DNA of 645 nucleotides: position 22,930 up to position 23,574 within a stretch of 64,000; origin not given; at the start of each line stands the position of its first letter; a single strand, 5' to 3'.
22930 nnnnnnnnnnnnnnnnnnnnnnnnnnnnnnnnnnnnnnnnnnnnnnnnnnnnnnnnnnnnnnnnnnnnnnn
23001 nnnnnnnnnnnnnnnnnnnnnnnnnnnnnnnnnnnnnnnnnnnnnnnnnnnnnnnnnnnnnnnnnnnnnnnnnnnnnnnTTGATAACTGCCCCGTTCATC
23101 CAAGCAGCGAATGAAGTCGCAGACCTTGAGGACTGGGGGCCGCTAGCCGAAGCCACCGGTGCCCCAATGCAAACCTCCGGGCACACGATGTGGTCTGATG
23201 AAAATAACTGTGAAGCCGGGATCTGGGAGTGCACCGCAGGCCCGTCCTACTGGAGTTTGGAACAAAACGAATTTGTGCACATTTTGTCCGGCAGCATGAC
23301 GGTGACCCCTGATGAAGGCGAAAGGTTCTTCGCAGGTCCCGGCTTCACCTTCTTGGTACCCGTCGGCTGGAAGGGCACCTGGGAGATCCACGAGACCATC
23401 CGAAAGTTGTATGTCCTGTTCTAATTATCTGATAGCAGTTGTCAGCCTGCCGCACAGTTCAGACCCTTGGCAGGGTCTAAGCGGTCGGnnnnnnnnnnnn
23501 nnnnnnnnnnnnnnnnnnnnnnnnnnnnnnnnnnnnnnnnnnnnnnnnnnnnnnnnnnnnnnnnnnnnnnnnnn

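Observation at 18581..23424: Uncharacterised tightly coupled operon: acyl-CoA dehydrogenase, ADP-forming CoA ligase, Rieske oxygenase and cupin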

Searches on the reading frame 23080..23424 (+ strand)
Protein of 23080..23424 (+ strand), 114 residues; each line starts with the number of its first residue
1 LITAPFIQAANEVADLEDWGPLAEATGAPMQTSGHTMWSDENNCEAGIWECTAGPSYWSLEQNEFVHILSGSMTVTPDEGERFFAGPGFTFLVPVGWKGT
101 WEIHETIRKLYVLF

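Call 3: search_protein_families(library=pfam, proteins=[window:23080-23424:+])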
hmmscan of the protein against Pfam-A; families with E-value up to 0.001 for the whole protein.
window:23080-23424:+ (114 aa): 2 families
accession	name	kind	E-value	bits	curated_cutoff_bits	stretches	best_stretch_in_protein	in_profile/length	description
PF05899.18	Cupin_3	-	6.1e-19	67.9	23.5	1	44-111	7-74/74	EutQ-like cupin domain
PF07883.17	Cupin_2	-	0.00027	21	27.2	1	61-96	17-51/70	Cupin domain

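Call 4: search_protein_families(library=ncbifam, proteins=[window:23080-23424:+])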
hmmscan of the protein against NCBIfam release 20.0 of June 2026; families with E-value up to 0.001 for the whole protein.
window:23080-23424:+ (114 aa): 0 families

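Call 24: search_solved_structures(query=window:23080-23424:+, max_evalue=0.01)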
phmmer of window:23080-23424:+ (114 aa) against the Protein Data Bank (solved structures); distinct sequences matched with E-value up to 0.01: 3.
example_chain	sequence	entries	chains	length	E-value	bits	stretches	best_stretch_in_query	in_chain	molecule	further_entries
3bcw_A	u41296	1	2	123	4.3e-08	36.2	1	40-112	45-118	Uncharacterized protein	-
1lkn_A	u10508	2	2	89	6.1e-07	32.5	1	47-114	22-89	hypothetical protein tm1112 | uncharacterized protein TM1112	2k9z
1o5u_A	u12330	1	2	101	9e-07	32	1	47-114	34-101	novel Thermotoga maritima enzyme TM1112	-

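Call 69: find_homologous_proteins(query=window:23080-23424:+, max_evalue=0.00001)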
Query window:23080-23424:+ (114 aa): 312 proteins with E <= 0.00001 among 314 candidates; the best 120 are listed.
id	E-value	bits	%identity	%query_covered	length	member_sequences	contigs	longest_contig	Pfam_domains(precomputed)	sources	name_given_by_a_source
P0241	8.7e-68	244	93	100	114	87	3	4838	PF05899.19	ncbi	-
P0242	2.5e-61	223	84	100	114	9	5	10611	PF05899.19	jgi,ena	jgi:hypothetical protein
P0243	1.1e-60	221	84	100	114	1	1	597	PF05899.19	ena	-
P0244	6.5e-57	209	81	100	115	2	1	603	PF05899.19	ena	-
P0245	3.0e-51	190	73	100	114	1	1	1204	PF05899.19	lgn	-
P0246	6.0e-51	189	76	100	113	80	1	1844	PF05899.19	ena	-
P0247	3.7e-49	184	69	99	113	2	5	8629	PF07883.18,PF05899.19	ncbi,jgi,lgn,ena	-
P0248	1.0e-48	182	68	100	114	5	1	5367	PF07883.18,PF05899.19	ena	-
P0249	1.6e-47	178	67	100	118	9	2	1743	PF07883.18,PF05899.19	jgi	-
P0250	3.7e-47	177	65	99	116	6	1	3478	PF07883.18,PF05899.19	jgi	jgi:uncharacterized protein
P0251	2.5e-46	174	68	99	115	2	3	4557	PF07883.18,PF05899.19,PF06249.19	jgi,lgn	jgi:uncharacterized cupin superfamily protein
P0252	4.3e-46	174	67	100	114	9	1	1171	PF05899.19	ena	-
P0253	2.5e-44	168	68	100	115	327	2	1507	PF07883.18,PF05899.19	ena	-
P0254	3.8e-44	167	71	89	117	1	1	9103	PF07883.18,PF05899.19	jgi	jgi:uncharacterized protein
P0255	8.1e-44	166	64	100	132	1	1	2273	PF07883.18,PF05899.19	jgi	jgi:uncharacterized protein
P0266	2.2e-42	162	65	96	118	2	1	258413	PF07883.18,PF05899.19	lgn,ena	-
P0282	3.2e-41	158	62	99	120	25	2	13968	PF07883.18,PF05899.19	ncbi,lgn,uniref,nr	ncbi:cupin domain-containing protein [Arthrobacter sp. H14-L1]|uniref:cupin domain-containing protei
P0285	4.1e-41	158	60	99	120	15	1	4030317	PF07883.18,PF05899.19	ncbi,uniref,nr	ncbi:cupin domain-containing protein [Arthrobacter sp. ERGS1:01]|uniref:cupin domain-containing prot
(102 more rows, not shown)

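Call 70: find_encoding_contigs(protein=P0285, flank=10000, max_places=2)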
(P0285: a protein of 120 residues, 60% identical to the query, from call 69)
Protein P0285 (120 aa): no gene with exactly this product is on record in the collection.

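Call 71: find_encoding_contigs(protein=P0282, flank=10000, max_places=2)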
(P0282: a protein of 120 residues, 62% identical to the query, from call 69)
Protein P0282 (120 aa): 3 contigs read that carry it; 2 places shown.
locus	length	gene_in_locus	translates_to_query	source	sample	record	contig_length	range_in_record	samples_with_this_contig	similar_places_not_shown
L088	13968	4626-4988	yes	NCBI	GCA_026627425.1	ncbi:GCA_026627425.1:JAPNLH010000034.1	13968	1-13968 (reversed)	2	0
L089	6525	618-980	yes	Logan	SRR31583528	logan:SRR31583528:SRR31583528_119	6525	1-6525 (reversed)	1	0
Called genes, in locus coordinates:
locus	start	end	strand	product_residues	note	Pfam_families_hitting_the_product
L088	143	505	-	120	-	-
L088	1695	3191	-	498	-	PF00044:Gp_dh_N, PF02800:Gp_dh_C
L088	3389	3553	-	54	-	-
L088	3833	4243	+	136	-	PF05899:Cupin_3, PF07883:Cupin_2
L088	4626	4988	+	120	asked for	PF05899:Cupin_3, PF07883:Cupin_2 (weak)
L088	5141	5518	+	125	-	PF06249:EutQ (weak)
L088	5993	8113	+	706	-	PF02028:BCCT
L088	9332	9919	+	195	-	PF00440:TetR_N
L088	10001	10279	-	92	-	-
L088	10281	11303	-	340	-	PF01116:F_bP_aldolase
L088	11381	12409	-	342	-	PF00365:PFK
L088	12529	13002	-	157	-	PF02502:LacAB_rpiB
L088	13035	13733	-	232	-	PF00834:Ribul_P_3_epim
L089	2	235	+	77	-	?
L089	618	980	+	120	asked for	PF05899:Cupin_3, PF07883:Cupin_2 (weak)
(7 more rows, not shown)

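Call 72: find_encoding_contigs(protein=P0266, flank=10000, max_places=1)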
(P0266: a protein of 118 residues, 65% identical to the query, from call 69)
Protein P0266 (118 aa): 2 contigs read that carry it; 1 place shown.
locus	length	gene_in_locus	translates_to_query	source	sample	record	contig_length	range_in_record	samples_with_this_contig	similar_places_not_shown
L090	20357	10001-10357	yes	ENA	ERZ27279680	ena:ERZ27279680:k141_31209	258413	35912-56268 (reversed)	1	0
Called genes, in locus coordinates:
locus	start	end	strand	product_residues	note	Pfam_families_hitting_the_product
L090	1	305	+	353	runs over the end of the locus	PF01734:Patatin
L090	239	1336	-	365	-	PF00753:Lactamase_B, PF19583:ODP (faint)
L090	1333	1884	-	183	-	PF00929:RNase_T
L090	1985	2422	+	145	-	PF00692:dUTPase, PF22769:DCD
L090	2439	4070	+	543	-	-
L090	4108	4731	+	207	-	-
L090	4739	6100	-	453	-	PF13088:BNR_2 (faint)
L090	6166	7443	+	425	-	PF00355:Rieske, PF00848:Ring_hydroxyl_A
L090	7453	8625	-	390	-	PF02771:Acyl-CoA_dh_N, PF02770:Acyl-CoA_dh_M, PF00441:Acyl-CoA_dh_1, PF08028:Acyl-CoA_dh_2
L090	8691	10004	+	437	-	PF00890:FAD_binding_2 (faint), PF01266:DAO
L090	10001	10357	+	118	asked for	PF05899:Cupin_3, PF07883:Cupin_2 (weak)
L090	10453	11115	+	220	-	PF00392:GntR, PF13412:HTH_24 (weak), PF07729:FCD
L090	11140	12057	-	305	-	PF00378:ECH_1, PF16113:ECH_2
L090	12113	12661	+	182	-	PF04199:Cyclase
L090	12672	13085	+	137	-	PF00903:Glyoxalase, PF13669:Glyoxalase_4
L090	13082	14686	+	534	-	PF00501:AMP-binding, PF13193:AMP-binding_C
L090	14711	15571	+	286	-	PF00106:adh_short, PF08659:KR, PF13561:adh_short_C2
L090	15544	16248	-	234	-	-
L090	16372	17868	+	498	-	PF24681:Kelch_KLHDC2_KLHL20_DRC7 (faint), PF01344:Kelch_1 (faint)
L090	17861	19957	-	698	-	PF13380:CoA_binding_2, PF13607:Succ_CoA_lig, PF13549:ATP-grasp_5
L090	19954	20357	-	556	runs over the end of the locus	PF00890:FAD_binding_2 (faint), PF01266:DAO (weak), PF07992:Pyr_redox_2 (faint), PF12831:FAD_oxidored (weak), PF13450:NAD_binding_8, PF01593:Amino_oxidase (weak)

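Call 82: predict_structure(alignment_id=A2)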
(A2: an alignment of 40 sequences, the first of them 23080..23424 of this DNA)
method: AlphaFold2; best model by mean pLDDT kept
length: 114 residues; sequences in the alignment: 40
mean_pLDDT: 94.9   pTM: 0.85
mean pLDDT of the five models: 94.9, 94.8, 94.4, 94.0, 93.3
residues with pLDDT >= 90: 103; 70-90: 7; 50-70: 2; < 50: 2
segments of 3 or more residues with pLDDT < 50: none
pLDDT, mean of each block of 10 residues (from residue 1): 73 94 98 96 96 98 97 98 98 98 98 97
secondary structure, 60 per line:
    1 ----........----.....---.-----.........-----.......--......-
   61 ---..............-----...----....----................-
elements in order: H5-12 E17-21 E31-39 E45-51 E54-59 E64-77 E83-85 E90-93 E98-113

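Call 87: fold_search(model_id=the predicted structure, library=pdb)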
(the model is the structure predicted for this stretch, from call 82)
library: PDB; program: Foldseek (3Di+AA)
matches with E <= 10: 1557; with E <= 0.001: 396
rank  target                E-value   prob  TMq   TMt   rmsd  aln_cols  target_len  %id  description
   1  3bcw_A                1.6e-09  1.00  0.80  0.77   1.8       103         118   21  Crystal structure of a duf861 family protein with a rmlc-like cupin fold (bb1179) from bordetella bronchiseptica rb50  (released 2007-11-27)
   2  3bcw_B                2.7e-09  1.00  0.80  0.77   1.8       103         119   21  Crystal structure of a duf861 family protein with a rmlc-like cupin fold (bb1179) from bordetella bronchiseptica rb50  (released 2007-11-27)
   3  4axo_A                3.8e-08  1.00  0.72  0.66   2.5       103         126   16  Structure of the Clostridium difficile EutQ protein (released 2012-06-27)
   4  2pyt_B                7.3e-08  1.00  0.66  0.62   2.7        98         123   22  Crystal structure of a putative ethanolamine utilization protein q (eutq, stm2468) from salmonella typhimurium lt2 at  (released 2007-05-29)
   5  2pyt_A                1.1e-07  1.00  0.68  0.61   2.5        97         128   22  Crystal structure of a putative ethanolamine utilization protein q (eutq, stm2468) from salmonella typhimurium lt2 at  (released 2007-05-29)
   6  4axo_B                1.9e-07  1.00  0.64  0.55   2.1        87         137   18  Structure of the Clostridium difficile EutQ protein (released 2012-06-27)
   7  3es4_A                2.4e-07  1.00  0.77  0.75   2.4       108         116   18  Crystal structure of Protein of unknown function (DUF861) with a RmlC-like cupin fold (17741406) from AGROBACTERIUM TU (released 2008-10-14)
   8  3myx_A                3.3e-07  1.00  0.80  0.41   1.9       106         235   18  Crystal structure of a PSPTO_0244 (Protein with unknown function which belongs to Pfam DUF861 family) from Pseudomonas (released 2010-06-09)
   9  8hjx_B                7.8e-07  1.00  0.65  0.64   3.5       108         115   16  Crystal structure of a cupin protein (tm1459, H52A/H58E mutant) in copper (Cu) substituted form (released 2023-06-14)
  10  8hjy_B                1.0e-06  1.00  0.65  0.64   3.5       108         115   16  Crystal structure of a cupin protein (tm1459, H52A/H58E/F104W mutant) in copper (Cu) substituted form (released 2023-06-14)
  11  8hjz_B                1.3e-06  1.00  0.64  0.64   3.5       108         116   15  Crystal structure of a cupin protein (tm1459, H52A/H58Q mutant) in copper (Cu) substituted form (released 2023-06-14)
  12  8zyg_B                1.4e-06  1.00  0.64  0.64   3.6       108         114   15  Crystal structure of a cupin protein (tm1459, I49C-4py/H52A/C106D mutant) in copper (Cu) substituted form (released 2024-09-04)
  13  9jew_B                1.6e-06  1.00  0.64  0.64   3.5       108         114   15  Crystal structure of a cupin protein (tm1459, C106V mutant) in iron (Fe) substituted form (released 2025-05-07)
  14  8hjy_A                1.6e-06  1.00  0.64  0.62   3.6       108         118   16  Crystal structure of a cupin protein (tm1459, H52A/H58E/F104W mutant) in copper (Cu) substituted form (released 2023-06-14)
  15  6l2f_B                1.7e-06  1.00  0.64  0.64   3.5       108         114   15  Crystal structure of a cupin protein (tm1459, H54AH58A mutant) in copper (Cu) substituted form (released 2020-04-01)
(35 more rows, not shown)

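Call 96: search_protein_representatives(alignment_id=A2)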
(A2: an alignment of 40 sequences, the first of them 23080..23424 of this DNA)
Query: 40 sequences, 118 profile positions. Proteins with E-value up to 0.001 (for the whole library): 3366; up to 1e-10: 662; up to 1e-30: 23. The best 150 are listed.
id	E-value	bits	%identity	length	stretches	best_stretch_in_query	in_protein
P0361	4.2e-55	200.7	-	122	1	5-118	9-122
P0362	2.2e-52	191.9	-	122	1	5-118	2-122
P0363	4.2e-44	165.2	-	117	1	3-118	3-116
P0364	2.6e-43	162.7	-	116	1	7-118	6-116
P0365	1.1e-42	160.6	-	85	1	34-118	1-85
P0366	2.5e-40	153.0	-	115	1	34-115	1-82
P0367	1.5e-36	140.9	-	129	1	1-95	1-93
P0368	2.1e-36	140.4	-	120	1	3-117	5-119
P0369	1.2e-35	138.0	-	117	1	12-118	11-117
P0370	1.4e-35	137.7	-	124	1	34-118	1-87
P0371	3.3e-35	136.5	-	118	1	37-118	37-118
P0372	1.3e-34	134.6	-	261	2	25-113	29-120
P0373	3.3e-34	133.3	-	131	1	3-93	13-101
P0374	8.2e-34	132.0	-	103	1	40-118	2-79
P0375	1.1e-33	131.6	-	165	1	7-117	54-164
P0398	7.0e-27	109.7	-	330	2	33-117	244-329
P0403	3.3e-25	104.3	-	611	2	39-117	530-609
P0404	3.7e-25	104.1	-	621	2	29-116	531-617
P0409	1.2e-24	102.4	-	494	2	39-117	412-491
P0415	5.5e-24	100.3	-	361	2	18-116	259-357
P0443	2.6e-20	88.5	-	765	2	47-117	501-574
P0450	9.2e-20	86.7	-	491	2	31-117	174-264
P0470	7.2e-19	83.8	-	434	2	63-117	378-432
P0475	8.4e-19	83.6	-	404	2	36-117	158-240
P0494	3.6e-18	81.6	-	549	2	45-117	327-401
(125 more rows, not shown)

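Call 97: search_protein_families(library=pfam, proteins=[P0403, P0404, P0409, P0443, P0470, P0494, P0450, P0415, P0398, P0475], max_evalue=0.00001)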
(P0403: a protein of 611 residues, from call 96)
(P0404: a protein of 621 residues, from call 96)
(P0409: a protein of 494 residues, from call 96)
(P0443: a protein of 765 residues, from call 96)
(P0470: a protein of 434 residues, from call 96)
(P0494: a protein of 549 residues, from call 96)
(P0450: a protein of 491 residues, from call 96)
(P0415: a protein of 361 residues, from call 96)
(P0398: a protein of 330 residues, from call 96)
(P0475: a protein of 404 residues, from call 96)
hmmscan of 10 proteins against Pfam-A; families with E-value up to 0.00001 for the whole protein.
P0403 (611 aa): 1 family
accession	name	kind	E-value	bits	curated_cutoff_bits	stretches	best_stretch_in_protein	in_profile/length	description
PF05899.18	Cupin_3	-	7.9e-26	90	23.5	2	414-481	6-71/74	EutQ-like cupin domain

P0404 (621 aa): 3 families
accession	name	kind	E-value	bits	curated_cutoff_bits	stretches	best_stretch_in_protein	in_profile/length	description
PF00121.24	TIM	-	1.4e-80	270.8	20.1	1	80-334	2-243/245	Triosephosphate isomerase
PF05899.18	Cupin_3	-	6e-30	103.2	23.5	2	546-615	5-73/74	EutQ-like cupin domain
PF07883.17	Cupin_2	-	1.5e-09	37.9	27.2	0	442-476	17-50/70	Cupin domain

P0409 (494 aa): 3 families
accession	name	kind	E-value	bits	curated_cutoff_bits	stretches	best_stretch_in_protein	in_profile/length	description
PF05899.18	Cupin_3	-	4.3e-34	116.5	23.5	2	295-363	6-73/74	EutQ-like cupin domain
PF07883.17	Cupin_2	-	2.5e-12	46.7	27.2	0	439-474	17-51/70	Cupin domain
PF12852.13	Cupin_6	-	3.1e-08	34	26.7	0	439-474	34-69/183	Cupin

P0443 (765 aa): 2 families
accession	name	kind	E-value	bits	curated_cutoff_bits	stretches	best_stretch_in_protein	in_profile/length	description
PF05899.18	Cupin_3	-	4.1e-20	71.7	23.5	2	702-756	16-69/74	EutQ-like cupin domain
PF07883.17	Cupin_2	-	1.3e-09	38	27.2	0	712-746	18-51/70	Cupin domain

P0470 (434 aa): 2 families
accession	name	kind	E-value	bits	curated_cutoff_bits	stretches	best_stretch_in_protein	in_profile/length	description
PF05899.18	Cupin_3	-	9.1e-22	77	23.5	2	369-427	14-71/74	EutQ-like cupin domain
PF07883.17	Cupin_2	-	1.6e-06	28.2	27.2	0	269-304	19-51/70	Cupin domain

P0494 (549 aa): 1 family
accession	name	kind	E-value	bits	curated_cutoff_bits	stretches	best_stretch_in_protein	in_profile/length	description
PF05899.18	Cupin_3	-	2.1e-20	72.6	23.5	2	329-398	6-73/74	EutQ-like cupin domain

P0450 (491 aa): 2 families
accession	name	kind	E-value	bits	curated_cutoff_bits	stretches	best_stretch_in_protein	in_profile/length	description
PF05899.18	Cupin_3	-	3.5e-23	81.5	23.5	2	190-261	4-73/74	EutQ-like cupin domain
PF07883.17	Cupin_2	-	3e-09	36.9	27.2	0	213-247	18-51/70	Cupin domain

P0415 (361 aa): 2 families
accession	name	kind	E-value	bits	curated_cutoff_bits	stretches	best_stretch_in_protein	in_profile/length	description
PF05899.18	Cupin_3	-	6e-31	106.4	23.5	2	160-230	5-73/74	EutQ-like cupin domain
PF07883.17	Cupin_2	-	4.3e-12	46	27.2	0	306-341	17-51/70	Cupin domain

P0398 (330 aa): 2 families
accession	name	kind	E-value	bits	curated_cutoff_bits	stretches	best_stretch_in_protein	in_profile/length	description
PF05899.18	Cupin_3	-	4.1e-29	100.5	23.5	2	258-325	7-72/74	EutQ-like cupin domain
PF07883.17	Cupin_2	-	1.2e-09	38.2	27.2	0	152-186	19-51/70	Cupin domain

P0475 (404 aa): 3 families
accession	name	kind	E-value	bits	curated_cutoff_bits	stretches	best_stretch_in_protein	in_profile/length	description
PF05899.18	Cupin_3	-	2.8e-20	72.2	23.5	2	170-238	8-74/74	EutQ-like cupin domain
PF07883.17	Cupin_2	-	3.4e-11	43.1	27.2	1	330-379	19-69/70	Cupin domain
PF06249.18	EutQ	-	1.7e-08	34.8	21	0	330-379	96-144/152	Ethanolamine utilisation protein EutQ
